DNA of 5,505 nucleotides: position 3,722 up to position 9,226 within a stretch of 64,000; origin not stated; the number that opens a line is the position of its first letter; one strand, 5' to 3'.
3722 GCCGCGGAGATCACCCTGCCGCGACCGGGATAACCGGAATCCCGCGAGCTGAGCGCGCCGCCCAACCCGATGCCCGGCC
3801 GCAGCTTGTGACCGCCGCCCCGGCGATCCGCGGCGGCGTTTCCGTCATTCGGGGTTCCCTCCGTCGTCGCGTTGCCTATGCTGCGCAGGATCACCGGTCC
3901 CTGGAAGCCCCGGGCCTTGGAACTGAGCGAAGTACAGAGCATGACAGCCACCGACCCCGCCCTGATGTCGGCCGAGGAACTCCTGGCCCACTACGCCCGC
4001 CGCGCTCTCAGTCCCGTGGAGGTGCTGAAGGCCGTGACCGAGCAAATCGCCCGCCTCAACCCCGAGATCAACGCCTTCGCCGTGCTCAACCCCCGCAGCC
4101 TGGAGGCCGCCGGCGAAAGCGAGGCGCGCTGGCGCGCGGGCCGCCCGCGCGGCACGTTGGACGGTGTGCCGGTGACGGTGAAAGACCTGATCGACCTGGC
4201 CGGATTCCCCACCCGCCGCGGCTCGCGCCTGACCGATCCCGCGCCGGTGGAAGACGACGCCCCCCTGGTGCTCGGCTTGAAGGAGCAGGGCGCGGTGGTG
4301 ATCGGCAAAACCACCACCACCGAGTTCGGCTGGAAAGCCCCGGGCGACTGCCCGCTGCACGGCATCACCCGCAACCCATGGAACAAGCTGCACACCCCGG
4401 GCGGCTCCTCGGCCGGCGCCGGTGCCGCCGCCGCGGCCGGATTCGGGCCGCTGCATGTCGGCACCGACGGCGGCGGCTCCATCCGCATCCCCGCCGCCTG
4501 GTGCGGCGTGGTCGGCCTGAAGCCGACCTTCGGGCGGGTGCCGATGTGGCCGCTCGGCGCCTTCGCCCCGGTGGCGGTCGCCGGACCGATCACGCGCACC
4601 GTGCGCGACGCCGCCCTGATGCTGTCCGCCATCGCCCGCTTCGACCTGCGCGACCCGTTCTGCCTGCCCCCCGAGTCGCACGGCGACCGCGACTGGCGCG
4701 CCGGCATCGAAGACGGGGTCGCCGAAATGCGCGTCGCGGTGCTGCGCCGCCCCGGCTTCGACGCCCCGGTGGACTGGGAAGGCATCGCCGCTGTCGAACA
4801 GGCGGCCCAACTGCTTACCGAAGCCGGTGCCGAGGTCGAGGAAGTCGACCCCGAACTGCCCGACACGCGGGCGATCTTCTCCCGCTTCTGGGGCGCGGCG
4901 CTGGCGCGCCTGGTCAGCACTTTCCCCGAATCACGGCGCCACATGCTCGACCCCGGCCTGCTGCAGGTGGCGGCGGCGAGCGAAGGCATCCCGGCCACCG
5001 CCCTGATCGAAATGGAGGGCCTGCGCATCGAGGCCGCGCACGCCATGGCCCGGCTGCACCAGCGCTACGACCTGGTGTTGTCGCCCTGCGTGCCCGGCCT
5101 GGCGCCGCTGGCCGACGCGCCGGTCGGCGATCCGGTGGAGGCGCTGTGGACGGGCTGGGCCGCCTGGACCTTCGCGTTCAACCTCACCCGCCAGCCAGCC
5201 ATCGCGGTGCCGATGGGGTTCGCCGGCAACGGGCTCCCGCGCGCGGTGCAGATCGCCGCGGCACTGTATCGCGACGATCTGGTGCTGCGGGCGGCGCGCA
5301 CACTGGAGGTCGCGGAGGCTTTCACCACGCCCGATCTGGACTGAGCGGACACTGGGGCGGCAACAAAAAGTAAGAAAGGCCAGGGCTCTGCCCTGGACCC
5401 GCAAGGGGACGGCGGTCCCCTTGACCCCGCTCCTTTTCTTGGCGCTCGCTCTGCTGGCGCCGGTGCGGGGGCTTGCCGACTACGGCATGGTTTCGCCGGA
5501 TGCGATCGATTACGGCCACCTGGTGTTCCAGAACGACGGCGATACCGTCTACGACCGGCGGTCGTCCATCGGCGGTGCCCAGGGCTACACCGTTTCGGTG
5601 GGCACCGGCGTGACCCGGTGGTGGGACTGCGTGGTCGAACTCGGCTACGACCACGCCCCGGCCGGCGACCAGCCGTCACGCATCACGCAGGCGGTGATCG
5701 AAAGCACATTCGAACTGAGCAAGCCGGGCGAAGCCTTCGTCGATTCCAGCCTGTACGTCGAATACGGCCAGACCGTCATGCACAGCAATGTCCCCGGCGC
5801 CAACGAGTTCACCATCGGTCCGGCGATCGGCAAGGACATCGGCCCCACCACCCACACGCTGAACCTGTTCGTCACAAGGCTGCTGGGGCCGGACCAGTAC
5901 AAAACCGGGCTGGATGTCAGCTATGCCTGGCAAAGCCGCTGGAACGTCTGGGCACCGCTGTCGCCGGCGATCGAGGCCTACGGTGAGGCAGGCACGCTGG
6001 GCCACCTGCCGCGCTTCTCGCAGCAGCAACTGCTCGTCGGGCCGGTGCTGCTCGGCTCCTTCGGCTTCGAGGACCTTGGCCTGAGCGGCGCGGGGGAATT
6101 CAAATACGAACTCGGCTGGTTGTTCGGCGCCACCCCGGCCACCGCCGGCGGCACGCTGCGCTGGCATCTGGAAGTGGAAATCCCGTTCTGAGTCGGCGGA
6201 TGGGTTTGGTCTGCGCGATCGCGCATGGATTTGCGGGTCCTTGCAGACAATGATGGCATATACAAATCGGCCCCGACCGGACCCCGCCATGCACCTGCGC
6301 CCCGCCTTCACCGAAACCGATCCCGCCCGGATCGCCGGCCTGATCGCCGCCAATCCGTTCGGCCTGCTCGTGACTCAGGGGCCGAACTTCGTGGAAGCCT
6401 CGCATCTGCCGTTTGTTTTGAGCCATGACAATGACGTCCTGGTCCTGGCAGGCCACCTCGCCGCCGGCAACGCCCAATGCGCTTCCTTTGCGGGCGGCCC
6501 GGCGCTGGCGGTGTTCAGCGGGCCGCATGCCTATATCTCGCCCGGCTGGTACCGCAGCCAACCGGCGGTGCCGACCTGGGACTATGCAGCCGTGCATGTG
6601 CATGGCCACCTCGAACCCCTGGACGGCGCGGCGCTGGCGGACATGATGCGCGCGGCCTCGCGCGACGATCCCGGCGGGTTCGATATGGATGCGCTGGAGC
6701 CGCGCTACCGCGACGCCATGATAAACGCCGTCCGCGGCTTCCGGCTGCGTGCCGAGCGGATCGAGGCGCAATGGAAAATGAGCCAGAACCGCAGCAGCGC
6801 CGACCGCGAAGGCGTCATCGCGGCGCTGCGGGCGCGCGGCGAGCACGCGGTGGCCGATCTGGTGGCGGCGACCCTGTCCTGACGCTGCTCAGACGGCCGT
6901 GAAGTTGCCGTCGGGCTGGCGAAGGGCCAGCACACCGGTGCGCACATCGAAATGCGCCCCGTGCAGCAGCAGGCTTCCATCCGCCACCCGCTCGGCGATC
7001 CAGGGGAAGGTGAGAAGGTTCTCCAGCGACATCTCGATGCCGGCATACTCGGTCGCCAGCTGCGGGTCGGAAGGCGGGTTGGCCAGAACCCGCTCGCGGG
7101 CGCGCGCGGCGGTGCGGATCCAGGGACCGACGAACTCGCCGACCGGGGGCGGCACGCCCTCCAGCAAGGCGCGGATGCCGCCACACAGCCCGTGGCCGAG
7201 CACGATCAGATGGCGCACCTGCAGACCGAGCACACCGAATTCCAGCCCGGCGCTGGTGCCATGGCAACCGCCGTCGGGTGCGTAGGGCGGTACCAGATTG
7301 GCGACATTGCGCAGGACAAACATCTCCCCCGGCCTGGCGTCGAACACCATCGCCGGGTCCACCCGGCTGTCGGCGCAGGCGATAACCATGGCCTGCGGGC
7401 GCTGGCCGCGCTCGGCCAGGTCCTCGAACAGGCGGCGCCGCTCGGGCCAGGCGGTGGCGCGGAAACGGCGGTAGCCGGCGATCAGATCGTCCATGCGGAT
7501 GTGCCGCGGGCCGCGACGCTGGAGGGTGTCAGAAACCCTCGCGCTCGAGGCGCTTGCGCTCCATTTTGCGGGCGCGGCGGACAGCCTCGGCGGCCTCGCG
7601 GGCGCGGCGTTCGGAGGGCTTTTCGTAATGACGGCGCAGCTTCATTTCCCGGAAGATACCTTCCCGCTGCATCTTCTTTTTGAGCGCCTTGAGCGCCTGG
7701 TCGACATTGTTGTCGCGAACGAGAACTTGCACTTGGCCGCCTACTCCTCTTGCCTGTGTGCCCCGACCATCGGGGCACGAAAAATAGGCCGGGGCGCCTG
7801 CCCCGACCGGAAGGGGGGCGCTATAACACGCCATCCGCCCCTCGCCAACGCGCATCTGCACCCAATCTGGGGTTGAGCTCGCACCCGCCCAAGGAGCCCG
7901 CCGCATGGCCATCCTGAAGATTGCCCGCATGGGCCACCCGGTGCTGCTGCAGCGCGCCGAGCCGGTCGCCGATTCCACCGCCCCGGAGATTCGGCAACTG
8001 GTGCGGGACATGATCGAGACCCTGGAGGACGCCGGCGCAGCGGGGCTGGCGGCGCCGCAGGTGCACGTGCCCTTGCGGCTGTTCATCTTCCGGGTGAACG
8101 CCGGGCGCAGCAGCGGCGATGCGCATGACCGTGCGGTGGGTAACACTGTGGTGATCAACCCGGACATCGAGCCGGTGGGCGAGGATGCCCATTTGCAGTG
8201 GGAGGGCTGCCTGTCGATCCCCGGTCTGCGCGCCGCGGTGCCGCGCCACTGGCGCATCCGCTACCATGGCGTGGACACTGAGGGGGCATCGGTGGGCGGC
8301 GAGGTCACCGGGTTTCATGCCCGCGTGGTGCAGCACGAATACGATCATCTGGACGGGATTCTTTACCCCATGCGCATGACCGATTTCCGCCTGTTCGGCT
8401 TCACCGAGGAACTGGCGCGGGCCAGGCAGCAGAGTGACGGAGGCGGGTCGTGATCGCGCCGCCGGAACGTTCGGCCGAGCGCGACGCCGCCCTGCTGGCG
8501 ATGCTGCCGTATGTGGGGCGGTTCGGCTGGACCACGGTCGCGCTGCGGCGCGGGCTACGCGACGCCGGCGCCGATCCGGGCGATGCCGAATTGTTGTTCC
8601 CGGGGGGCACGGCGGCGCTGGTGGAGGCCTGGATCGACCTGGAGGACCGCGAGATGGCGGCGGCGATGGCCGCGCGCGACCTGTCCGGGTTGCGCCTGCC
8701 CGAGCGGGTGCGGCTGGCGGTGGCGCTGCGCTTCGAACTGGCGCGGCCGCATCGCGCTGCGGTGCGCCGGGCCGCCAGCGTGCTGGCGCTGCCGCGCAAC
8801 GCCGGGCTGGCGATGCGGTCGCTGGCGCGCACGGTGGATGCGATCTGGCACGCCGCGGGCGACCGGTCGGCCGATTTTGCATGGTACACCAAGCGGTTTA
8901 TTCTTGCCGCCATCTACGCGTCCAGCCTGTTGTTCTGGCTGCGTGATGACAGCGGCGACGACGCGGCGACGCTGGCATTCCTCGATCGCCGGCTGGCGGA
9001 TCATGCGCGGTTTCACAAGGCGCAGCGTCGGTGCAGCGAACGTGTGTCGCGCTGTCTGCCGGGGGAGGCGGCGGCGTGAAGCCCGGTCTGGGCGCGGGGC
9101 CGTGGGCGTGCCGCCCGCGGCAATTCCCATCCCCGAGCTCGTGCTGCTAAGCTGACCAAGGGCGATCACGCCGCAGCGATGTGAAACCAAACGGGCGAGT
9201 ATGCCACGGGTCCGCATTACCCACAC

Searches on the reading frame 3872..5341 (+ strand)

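Call 88: search_protein_families(library=pfam, proteins=[window:3872-5341:+], max_evalue=0.0001)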
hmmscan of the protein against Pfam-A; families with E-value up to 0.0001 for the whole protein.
window:3872-5341:+ (490 aa): 1 family
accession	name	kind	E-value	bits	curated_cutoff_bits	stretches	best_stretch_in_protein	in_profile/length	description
PF01425.27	Amidase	-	1.6e-88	298.2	27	1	50-472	1-445/445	Amidase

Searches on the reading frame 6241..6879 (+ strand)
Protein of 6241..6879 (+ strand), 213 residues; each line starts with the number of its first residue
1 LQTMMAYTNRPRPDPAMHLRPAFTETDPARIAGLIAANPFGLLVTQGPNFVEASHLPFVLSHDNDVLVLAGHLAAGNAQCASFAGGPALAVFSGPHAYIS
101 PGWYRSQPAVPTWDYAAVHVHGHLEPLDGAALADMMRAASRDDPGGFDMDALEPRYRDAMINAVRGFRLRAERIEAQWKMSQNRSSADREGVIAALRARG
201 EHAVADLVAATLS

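Call 88: search_protein_families(library=pfam, proteins=[window:6241-6879:+], max_evalue=0.0001)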
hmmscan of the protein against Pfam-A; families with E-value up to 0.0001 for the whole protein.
window:6241-6879:+ (213 aa): 1 family
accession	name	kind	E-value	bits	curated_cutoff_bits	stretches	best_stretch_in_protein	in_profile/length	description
PF04299.18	FMN_bind_2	-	5e-43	147.1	22.4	1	17-173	1-168/168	Putative FMN-binding domain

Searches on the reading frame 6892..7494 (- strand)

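Call 88: search_protein_families(library=pfam, proteins=[window:6892-7494:-], max_evalue=0.0001)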
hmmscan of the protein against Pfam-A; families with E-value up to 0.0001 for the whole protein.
window:6892-7494:- (201 aa): 1 family
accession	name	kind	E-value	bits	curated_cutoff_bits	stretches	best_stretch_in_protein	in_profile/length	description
PF00484.24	Pro_CA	-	3.2e-38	131.9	25.7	1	35-188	1-155/156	Carbonic anhydrase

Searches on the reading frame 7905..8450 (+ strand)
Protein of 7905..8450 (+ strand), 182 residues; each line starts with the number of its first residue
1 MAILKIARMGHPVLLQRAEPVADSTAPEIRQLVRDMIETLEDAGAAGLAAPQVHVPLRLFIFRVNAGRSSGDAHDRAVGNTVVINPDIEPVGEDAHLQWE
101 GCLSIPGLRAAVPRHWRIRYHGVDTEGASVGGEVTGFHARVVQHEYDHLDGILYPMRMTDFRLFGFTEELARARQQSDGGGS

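Call 88: search_protein_families(library=pfam, proteins=[window:7905-8450:+], max_evalue=0.0001)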
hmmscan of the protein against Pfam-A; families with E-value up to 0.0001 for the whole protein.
window:7905-8450:+ (182 aa): 1 family
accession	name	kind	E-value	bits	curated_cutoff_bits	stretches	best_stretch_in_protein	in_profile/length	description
PF01327.26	Pep_deformylase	-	4.2e-47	160.1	22.8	1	4-160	2-152/156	Polypeptide deformylase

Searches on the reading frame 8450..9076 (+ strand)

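Call 88: search_protein_families(library=pfam, proteins=[window:8450-9076:+], max_evalue=0.0001)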
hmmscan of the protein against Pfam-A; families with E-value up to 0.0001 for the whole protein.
window:8450-9076:+ (209 aa): 1 family
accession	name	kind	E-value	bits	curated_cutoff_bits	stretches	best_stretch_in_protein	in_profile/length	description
PF08511.16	COQ9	-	8.1e-29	99.5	20.5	1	120-188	3-71/72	COQ9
